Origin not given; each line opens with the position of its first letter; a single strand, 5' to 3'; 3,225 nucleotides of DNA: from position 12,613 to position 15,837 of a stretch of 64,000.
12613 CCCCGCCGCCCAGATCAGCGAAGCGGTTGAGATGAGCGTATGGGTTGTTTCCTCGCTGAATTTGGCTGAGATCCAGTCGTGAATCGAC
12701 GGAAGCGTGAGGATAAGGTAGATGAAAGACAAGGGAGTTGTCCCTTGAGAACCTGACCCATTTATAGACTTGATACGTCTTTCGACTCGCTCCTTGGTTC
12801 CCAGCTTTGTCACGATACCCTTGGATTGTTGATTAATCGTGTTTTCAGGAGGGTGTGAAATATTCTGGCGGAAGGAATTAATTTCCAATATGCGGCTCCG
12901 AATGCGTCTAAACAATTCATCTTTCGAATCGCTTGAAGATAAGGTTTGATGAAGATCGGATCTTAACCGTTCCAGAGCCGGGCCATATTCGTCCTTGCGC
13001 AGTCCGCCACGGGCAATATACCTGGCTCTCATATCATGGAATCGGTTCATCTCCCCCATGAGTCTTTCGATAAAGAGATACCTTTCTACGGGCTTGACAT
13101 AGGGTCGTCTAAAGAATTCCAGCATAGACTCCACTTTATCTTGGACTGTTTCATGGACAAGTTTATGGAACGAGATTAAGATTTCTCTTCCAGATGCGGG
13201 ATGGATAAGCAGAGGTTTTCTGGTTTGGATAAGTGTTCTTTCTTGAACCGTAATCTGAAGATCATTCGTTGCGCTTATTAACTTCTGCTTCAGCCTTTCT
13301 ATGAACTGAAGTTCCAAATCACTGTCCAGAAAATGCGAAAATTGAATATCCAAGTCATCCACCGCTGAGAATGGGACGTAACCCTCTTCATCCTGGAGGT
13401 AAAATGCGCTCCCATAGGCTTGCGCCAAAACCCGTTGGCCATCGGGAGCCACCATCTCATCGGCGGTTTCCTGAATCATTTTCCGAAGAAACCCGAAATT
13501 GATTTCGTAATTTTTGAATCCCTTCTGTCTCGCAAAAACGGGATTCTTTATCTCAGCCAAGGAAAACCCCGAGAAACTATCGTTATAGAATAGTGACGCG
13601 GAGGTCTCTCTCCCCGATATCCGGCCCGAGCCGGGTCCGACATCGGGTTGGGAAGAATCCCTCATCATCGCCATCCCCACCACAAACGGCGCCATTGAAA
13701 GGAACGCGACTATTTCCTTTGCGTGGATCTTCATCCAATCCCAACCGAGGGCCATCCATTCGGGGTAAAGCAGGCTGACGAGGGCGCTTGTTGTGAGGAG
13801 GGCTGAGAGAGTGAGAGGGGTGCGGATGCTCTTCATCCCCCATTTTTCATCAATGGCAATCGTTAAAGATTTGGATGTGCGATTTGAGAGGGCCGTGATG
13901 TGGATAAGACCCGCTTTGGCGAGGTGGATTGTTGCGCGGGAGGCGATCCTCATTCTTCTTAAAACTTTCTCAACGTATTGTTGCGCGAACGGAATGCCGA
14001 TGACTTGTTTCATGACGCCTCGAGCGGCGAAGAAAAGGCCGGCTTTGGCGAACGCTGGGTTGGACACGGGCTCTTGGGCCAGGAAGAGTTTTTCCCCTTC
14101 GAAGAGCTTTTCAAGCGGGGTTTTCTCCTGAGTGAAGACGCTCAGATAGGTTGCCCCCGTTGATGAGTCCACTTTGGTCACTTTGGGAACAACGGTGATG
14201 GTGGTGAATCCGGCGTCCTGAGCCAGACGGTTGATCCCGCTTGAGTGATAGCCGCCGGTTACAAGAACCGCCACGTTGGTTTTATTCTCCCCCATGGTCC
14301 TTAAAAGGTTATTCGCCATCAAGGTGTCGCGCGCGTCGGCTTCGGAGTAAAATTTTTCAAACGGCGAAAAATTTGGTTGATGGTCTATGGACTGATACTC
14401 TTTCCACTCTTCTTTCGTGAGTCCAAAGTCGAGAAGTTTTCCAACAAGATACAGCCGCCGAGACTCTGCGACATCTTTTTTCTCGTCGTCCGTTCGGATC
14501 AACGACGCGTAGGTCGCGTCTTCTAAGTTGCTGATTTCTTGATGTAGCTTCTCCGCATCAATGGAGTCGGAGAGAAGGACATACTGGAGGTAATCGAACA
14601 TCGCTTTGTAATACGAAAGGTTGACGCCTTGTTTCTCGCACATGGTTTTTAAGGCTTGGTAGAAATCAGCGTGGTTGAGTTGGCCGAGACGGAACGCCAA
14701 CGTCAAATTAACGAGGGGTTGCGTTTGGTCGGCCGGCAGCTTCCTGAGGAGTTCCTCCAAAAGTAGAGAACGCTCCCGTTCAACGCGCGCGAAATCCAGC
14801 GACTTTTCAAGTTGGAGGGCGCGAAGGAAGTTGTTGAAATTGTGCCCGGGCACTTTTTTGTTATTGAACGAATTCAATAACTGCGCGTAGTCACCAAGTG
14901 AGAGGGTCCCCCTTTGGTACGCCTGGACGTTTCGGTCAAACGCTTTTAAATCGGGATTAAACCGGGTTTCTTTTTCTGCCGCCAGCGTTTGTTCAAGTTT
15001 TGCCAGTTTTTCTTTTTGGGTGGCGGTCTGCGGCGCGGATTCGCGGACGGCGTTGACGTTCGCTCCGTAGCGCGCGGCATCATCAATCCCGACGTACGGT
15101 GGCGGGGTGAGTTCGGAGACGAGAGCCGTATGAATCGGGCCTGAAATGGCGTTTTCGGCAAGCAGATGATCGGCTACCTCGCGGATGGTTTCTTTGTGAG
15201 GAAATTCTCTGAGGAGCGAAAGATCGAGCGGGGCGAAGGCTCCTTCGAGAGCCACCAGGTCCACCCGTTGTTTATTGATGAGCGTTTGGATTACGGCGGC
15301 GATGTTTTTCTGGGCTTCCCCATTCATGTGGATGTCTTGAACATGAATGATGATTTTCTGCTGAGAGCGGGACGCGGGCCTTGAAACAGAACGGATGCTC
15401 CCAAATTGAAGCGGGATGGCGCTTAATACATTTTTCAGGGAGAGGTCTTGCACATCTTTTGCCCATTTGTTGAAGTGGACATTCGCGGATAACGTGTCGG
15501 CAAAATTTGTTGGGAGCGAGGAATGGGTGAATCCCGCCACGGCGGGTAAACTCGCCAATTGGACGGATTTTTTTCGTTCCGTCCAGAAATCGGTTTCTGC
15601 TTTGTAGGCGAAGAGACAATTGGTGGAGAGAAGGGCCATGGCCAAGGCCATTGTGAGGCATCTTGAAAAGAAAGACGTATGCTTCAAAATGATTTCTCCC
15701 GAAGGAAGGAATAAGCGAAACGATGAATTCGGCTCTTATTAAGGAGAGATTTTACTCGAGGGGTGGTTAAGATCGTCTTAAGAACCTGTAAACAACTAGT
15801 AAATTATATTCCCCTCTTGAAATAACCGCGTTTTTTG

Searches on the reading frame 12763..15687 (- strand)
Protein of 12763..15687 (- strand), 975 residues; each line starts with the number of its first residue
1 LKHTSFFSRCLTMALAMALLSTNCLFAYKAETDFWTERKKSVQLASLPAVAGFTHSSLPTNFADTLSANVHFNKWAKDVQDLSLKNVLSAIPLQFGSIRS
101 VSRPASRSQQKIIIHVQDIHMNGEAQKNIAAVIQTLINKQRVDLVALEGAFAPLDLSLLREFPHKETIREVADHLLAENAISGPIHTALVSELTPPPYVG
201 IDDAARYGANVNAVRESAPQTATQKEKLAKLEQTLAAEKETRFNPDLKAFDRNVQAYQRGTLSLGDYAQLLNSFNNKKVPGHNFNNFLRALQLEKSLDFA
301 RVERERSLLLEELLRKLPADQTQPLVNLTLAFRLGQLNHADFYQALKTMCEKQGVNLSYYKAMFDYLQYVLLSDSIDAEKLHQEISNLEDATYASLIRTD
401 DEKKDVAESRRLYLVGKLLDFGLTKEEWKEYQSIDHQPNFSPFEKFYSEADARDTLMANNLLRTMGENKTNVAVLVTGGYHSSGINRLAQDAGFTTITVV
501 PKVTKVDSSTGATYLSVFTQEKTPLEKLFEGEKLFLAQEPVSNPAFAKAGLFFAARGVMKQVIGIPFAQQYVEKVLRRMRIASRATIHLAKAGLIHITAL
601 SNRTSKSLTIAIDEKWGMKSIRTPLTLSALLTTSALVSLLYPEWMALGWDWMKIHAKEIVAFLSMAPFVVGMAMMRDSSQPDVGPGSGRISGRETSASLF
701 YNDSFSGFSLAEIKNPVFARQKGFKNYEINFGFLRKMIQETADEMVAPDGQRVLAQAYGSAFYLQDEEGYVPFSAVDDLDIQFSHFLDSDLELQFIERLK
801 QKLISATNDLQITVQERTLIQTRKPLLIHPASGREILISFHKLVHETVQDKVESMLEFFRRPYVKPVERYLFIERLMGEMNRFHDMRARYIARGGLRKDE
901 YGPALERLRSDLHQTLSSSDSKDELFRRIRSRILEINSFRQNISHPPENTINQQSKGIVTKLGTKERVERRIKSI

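Call 26: search_protein_families(library=pfam, proteins=[window:12763-15687:-], max_evalue=10)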
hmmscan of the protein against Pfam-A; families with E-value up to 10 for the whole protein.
window:12763-15687:- (975 aa): 2 families
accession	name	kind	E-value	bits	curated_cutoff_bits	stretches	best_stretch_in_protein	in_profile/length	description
PF04187.18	Cofac_haem_bdg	-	0.0016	19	27.7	1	429-483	149-204/213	Haem-binding uptake, Tiki superfamily, ChaN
PF13077.11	DUF3909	-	0.054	14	25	1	337-390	58-108/108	Protein of unknown function (DUF3909)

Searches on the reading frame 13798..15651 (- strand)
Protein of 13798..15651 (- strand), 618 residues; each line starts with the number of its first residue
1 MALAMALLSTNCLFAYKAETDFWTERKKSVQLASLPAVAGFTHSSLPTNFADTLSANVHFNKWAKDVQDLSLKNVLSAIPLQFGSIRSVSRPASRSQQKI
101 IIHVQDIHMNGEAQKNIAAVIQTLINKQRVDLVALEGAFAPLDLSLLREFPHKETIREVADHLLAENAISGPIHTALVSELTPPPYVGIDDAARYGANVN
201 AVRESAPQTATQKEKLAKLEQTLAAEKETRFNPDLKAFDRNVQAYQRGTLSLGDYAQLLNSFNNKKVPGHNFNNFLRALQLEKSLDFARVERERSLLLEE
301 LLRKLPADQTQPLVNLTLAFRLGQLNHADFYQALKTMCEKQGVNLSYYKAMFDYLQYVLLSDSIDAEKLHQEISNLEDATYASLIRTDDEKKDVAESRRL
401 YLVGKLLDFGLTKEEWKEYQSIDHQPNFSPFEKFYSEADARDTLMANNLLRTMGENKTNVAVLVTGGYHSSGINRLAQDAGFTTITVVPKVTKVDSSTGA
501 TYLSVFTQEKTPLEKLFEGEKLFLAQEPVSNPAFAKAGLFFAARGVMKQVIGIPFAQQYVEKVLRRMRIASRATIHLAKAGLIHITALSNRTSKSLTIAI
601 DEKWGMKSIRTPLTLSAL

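Call 65: find_homologous_proteins(query=window:13798-15651:-, max_evalue=0.00001)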
Query window:13798-15651:- (618 aa): 12 proteins with E <= 0.00001 among 8000 candidates.
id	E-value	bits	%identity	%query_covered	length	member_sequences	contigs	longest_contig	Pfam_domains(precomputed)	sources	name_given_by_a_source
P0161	3.3e-149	517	49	84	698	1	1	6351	-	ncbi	-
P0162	1.1e-139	485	45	88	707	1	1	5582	-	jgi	-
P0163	1.3e-134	468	46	82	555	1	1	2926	-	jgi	-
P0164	4.6e-130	453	42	88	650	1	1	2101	-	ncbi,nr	ncbi:MAG: hypothetical protein LHV69_11910, partial [Elusimicrobia bacterium]|nr:hypothetical protei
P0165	1.9e-127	445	44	86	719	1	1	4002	PF04187.19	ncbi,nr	ncbi:MAG: hypothetical protein HY548_02885, partial [Elusimicrobia bacterium]|nr:hypothetical protei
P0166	7.9e-123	429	42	85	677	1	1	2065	-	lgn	-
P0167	7.0e-120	420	41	76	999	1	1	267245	-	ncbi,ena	-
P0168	1.2e-111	393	41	80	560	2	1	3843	-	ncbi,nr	ncbi:MAG: hypothetical protein HYY63_00920, partial [Elusimicrobia bacterium]|nr:hypothetical protei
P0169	4.8e-106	374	37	85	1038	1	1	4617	-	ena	-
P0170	2.6e-104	368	38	86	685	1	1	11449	-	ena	-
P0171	3.3e-28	117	25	67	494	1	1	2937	-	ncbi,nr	ncbi:MAG TPA: hypothetical protein VD913_02715, partial [bacterium]|nr:hypothetical protein [bacteri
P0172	1.0e-20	92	25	75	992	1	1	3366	-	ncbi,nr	ncbi:MAG TPA: hypothetical protein VD913_00705, partial [bacterium]|nr:hypothetical protein [bacteri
